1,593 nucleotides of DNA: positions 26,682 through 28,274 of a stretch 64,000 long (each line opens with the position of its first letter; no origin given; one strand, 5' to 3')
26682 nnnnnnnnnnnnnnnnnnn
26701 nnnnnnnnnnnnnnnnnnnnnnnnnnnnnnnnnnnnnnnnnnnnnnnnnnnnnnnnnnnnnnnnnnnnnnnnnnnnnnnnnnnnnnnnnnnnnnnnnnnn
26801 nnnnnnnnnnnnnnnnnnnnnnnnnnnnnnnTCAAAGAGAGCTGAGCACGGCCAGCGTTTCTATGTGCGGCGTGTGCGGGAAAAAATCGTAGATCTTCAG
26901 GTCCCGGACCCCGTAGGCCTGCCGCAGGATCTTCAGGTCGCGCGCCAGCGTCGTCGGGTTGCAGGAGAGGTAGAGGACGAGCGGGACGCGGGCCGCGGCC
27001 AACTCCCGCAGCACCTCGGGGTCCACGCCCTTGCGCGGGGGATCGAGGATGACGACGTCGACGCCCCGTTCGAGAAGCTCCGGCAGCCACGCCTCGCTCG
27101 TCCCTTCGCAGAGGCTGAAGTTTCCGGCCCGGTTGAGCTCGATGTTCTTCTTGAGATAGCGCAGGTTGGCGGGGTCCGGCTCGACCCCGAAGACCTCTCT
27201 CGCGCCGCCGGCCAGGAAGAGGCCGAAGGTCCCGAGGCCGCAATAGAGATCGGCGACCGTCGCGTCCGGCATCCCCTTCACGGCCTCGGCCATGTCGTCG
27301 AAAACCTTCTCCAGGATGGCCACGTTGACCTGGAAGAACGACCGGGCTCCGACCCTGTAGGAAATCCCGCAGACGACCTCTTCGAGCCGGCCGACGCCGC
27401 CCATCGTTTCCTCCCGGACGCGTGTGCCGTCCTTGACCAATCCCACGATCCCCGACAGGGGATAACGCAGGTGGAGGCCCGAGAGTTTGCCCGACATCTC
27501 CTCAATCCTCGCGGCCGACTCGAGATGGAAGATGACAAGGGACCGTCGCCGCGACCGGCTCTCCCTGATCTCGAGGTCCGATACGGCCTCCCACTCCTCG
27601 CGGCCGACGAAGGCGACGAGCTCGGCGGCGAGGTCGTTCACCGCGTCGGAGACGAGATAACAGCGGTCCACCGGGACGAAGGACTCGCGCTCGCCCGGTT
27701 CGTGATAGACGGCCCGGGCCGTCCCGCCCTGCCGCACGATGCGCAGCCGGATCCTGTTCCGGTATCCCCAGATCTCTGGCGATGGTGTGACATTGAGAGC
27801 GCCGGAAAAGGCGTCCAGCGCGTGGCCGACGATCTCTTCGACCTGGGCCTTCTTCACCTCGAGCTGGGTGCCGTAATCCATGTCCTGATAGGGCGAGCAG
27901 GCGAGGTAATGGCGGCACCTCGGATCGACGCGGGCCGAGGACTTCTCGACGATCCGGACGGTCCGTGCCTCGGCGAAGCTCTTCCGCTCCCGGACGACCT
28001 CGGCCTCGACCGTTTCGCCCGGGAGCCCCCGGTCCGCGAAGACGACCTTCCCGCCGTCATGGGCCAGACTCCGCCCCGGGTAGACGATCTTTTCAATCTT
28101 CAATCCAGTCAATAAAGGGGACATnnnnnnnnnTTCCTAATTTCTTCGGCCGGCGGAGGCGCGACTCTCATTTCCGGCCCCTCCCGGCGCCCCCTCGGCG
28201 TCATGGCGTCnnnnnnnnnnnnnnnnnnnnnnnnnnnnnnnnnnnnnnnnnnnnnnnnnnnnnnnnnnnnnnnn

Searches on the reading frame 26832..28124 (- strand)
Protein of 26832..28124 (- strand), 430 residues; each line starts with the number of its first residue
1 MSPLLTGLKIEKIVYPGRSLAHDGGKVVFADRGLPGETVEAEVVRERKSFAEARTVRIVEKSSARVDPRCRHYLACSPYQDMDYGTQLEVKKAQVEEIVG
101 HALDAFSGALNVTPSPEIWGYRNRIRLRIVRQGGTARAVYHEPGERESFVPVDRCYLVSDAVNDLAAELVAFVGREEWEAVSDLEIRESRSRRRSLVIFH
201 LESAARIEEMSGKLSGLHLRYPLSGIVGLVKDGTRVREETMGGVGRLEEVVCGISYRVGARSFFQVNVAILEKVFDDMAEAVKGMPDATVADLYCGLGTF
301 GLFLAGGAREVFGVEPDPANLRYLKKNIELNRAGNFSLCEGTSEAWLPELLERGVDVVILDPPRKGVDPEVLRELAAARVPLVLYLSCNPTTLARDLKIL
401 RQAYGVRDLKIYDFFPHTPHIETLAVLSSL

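Call 40: search_protein_families(library=pfam, proteins=[window:26832-28124:-])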
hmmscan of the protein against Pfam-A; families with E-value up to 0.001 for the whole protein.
window:26832-28124:- (430 aa): 4 families
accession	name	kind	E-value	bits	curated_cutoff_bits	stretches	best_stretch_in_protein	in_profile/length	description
PF05958.17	tRNA_U5-meth_tr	-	8.4e-26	91.3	23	1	254-427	170-354/357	tRNA (Uracil-5-)-methyltransferase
PF02475.24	TRM5-TYW2_MTfase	-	1e-07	32.5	28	1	286-335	36-87/164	TRM5/TYW2 methyltransferase domain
PF03602.21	Cons_hypoth95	-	1.4e-06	28.6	24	1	272-376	30-137/182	Conserved hypothetical protein 95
PF13847.12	Methyltransf_31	-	8e-06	26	27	1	287-361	4-81/145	Methyltransferase domain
